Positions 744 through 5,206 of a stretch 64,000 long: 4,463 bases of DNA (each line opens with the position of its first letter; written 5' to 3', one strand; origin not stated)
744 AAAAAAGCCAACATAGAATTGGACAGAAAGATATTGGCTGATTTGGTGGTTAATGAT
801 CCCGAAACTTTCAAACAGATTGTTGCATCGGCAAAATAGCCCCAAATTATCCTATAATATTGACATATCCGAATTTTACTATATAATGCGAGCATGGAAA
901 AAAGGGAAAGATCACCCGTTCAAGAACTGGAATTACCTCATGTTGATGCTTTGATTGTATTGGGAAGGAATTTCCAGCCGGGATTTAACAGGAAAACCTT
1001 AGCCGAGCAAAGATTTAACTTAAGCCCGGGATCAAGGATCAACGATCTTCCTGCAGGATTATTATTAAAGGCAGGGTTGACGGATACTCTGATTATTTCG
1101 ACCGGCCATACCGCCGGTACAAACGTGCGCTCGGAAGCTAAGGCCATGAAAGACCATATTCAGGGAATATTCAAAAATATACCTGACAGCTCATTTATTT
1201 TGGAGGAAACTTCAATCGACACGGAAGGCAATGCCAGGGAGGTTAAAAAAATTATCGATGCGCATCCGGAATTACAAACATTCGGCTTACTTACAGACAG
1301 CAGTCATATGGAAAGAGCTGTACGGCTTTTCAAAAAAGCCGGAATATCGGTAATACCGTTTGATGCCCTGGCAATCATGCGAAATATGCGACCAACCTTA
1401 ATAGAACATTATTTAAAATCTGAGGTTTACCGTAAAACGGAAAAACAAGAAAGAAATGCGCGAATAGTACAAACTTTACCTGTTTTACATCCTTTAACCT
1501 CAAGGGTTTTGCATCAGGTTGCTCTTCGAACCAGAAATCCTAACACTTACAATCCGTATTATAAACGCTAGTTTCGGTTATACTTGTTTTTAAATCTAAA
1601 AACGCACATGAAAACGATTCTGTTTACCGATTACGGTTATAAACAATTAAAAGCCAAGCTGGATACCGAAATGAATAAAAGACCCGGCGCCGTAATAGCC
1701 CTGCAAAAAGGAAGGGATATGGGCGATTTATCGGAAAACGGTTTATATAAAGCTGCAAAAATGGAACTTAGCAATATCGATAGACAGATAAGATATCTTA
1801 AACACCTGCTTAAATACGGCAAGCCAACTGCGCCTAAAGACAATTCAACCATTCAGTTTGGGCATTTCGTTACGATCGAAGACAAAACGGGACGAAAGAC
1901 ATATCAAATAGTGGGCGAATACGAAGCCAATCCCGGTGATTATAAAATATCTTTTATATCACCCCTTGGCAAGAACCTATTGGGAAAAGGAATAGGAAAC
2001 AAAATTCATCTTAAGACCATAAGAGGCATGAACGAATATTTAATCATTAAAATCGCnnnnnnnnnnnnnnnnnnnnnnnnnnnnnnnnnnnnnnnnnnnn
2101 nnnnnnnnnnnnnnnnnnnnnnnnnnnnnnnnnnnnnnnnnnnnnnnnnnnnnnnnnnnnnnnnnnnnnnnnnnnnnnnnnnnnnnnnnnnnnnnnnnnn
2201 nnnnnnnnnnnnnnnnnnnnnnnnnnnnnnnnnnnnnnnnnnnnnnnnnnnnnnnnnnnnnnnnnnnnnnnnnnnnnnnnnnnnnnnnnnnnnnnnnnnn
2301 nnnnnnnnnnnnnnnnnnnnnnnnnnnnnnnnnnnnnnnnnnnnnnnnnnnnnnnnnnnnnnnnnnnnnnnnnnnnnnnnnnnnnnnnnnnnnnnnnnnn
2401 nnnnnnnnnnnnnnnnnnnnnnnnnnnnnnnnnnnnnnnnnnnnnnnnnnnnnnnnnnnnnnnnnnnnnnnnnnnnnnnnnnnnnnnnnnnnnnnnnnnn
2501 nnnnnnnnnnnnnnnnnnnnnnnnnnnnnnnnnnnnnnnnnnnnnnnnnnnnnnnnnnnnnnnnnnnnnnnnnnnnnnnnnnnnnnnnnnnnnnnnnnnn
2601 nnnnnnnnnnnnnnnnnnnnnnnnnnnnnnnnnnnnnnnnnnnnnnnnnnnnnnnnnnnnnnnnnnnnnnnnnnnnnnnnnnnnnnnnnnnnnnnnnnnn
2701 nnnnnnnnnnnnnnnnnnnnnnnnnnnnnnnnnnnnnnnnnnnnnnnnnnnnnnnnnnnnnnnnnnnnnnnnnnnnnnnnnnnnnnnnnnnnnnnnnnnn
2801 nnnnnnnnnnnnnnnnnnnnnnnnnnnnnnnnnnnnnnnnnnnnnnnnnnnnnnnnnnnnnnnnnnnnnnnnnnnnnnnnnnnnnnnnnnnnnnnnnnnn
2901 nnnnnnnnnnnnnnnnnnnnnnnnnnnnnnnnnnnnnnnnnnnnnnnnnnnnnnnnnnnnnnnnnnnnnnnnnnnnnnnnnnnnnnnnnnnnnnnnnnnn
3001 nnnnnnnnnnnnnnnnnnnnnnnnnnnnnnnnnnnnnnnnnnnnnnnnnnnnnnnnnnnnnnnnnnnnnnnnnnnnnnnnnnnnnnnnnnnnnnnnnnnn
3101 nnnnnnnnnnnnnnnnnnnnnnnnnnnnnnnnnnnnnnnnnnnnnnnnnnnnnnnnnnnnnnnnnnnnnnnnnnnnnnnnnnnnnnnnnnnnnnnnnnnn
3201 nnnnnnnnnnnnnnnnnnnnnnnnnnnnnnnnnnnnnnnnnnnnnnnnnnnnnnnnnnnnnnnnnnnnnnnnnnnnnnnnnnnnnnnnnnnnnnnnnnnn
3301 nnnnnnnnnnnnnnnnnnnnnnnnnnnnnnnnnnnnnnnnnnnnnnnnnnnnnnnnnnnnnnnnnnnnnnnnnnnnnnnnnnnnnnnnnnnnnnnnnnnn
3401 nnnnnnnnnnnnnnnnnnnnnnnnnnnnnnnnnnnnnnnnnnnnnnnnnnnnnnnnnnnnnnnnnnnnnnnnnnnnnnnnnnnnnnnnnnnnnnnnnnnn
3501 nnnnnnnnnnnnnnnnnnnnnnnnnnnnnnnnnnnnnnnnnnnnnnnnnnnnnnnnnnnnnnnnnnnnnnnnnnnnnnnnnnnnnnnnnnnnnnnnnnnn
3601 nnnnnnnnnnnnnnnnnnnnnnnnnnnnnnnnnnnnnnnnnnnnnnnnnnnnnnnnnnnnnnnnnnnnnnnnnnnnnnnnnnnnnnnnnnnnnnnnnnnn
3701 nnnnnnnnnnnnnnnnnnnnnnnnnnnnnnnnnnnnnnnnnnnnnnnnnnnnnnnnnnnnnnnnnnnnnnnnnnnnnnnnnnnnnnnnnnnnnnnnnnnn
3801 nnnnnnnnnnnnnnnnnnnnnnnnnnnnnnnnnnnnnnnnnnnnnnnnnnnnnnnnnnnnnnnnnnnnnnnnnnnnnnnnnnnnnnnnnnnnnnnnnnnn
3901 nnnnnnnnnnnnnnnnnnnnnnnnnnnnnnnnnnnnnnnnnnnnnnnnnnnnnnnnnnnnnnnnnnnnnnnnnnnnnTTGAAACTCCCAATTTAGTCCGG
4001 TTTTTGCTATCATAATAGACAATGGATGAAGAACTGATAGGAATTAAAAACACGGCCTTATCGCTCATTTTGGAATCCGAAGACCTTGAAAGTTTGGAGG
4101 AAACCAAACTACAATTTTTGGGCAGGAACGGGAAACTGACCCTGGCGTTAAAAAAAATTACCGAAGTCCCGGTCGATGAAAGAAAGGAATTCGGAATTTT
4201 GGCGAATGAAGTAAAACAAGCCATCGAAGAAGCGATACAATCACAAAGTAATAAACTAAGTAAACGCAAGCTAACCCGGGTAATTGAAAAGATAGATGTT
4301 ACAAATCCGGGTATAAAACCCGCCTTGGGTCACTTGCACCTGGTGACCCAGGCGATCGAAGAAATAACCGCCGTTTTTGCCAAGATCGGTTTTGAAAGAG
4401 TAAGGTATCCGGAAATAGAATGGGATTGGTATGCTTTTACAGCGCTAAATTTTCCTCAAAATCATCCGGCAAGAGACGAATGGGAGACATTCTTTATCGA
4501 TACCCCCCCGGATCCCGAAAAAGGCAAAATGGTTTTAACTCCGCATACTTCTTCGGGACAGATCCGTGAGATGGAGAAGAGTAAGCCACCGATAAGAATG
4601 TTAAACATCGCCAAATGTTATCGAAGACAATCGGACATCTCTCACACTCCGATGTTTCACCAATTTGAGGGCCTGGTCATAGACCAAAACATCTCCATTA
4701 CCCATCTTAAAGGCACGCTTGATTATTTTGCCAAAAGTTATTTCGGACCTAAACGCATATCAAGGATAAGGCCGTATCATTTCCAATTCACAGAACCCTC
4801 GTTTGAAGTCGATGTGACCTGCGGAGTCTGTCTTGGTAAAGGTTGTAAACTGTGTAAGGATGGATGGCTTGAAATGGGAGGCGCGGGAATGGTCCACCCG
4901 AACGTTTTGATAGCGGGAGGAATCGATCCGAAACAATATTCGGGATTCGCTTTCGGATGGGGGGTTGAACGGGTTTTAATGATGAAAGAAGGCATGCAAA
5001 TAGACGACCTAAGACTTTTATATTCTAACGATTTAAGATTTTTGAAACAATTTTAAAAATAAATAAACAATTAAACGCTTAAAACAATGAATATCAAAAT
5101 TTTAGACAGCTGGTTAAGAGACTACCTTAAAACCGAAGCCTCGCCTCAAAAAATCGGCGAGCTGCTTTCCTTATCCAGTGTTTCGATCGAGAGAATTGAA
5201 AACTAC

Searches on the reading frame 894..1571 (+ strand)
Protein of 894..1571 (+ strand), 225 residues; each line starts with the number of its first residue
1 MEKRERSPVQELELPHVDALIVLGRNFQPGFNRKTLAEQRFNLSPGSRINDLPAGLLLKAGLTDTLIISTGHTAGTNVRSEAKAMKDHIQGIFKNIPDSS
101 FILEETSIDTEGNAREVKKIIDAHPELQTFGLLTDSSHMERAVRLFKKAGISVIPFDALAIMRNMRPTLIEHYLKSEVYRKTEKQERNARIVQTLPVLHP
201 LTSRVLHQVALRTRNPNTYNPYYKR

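Call 49: search_protein_families(library=ncbifam, proteins=[window:894-1571:+], max_evalue=0.001)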
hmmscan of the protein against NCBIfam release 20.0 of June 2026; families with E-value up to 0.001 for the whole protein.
window:894-1571:+ (225 aa): 1 family
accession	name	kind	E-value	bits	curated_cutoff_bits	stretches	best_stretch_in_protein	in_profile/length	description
NF007794.0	PRK10494.1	equivalog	7.3e-12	45.3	205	1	61-180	118-231/259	envelope biogenesis factor ElyC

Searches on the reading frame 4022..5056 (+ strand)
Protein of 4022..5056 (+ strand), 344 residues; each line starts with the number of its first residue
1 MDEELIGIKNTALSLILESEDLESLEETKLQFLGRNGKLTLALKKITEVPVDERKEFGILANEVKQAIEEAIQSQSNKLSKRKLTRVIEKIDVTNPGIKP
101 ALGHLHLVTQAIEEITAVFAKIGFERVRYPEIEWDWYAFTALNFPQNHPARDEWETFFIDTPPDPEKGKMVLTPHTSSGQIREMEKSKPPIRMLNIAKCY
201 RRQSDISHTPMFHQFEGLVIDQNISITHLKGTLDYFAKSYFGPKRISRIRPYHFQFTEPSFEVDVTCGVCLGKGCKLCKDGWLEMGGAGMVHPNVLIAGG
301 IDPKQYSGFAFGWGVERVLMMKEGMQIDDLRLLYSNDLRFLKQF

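Call 49: search_protein_families(library=ncbifam, proteins=[window:4022-5056:+], max_evalue=0.001)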
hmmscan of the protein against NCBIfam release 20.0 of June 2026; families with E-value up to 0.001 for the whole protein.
window:4022-5056:+ (344 aa): 5 families
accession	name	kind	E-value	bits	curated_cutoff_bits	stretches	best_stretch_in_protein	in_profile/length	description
TIGR00468.1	pheS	equivalog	2.8e-80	270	237.45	1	39-344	2-322/324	phenylalanine--tRNA ligase subunit alpha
NF003210.0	PRK04172.1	equivalog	9e-53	179.8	350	2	169-343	331-490/496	phenylalanine--tRNA ligase subunit alpha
NF051887.1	PheS_related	equivalog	4.4e-26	91.8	300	1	104-344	11-239/349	PheS-related mystery ligase SrmL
TIGR00469.1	pheS_mito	equivalog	5.4e-21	74.8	258.35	2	253-344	265-343/451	phenylalanine--tRNA ligase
TIGR00470.1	sepS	equivalog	6.2e-08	31.5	380.65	1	165-331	178-338/533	O-phosphoserine--tRNA ligase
